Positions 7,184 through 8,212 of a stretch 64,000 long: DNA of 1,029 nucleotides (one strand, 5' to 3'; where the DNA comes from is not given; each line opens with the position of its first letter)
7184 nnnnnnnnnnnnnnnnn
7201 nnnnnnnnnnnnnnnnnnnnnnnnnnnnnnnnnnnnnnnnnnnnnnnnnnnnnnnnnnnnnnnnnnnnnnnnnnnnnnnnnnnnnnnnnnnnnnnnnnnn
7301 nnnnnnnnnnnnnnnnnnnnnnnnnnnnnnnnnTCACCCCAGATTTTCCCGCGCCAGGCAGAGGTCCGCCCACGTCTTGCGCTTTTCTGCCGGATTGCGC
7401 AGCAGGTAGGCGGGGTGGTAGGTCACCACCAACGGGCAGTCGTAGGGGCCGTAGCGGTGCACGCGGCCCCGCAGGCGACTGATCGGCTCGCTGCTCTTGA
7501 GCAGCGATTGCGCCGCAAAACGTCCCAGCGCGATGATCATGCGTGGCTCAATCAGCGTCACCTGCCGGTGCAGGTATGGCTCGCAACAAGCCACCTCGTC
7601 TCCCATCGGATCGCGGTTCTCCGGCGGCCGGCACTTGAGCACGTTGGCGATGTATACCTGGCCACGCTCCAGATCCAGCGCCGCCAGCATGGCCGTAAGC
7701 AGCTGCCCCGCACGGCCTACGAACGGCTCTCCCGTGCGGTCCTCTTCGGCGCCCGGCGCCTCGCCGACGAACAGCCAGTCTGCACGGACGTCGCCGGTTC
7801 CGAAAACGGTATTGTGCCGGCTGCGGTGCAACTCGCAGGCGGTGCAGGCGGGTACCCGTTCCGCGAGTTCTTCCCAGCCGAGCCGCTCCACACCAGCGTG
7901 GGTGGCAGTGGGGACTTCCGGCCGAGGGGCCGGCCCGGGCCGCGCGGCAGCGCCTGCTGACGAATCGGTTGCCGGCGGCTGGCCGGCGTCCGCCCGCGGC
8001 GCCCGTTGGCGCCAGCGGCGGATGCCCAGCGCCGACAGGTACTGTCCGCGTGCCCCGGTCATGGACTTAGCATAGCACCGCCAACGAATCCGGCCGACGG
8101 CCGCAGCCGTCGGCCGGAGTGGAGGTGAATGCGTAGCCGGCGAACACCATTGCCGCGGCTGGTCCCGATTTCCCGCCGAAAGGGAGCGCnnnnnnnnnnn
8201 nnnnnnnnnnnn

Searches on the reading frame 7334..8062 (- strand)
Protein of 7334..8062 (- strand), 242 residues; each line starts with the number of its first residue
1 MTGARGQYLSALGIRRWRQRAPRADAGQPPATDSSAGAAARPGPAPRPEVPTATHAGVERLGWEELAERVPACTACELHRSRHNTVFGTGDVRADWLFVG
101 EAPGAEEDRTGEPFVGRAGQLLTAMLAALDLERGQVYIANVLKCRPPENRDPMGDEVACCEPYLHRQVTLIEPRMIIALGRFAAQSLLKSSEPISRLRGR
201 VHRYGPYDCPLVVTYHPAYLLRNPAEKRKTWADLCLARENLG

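Call 77: search_protein_families(library=pfam, proteins=[window:7334-8062:-], max_evalue=0.000001)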
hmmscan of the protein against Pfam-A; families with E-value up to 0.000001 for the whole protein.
window:7334-8062:- (242 aa): 1 family
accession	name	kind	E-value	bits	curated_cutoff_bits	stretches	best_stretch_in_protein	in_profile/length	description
PF03167.25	UDG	-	1.8e-38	132.2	24.3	1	87-234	1-140/141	Uracil DNA glycosylase superfamily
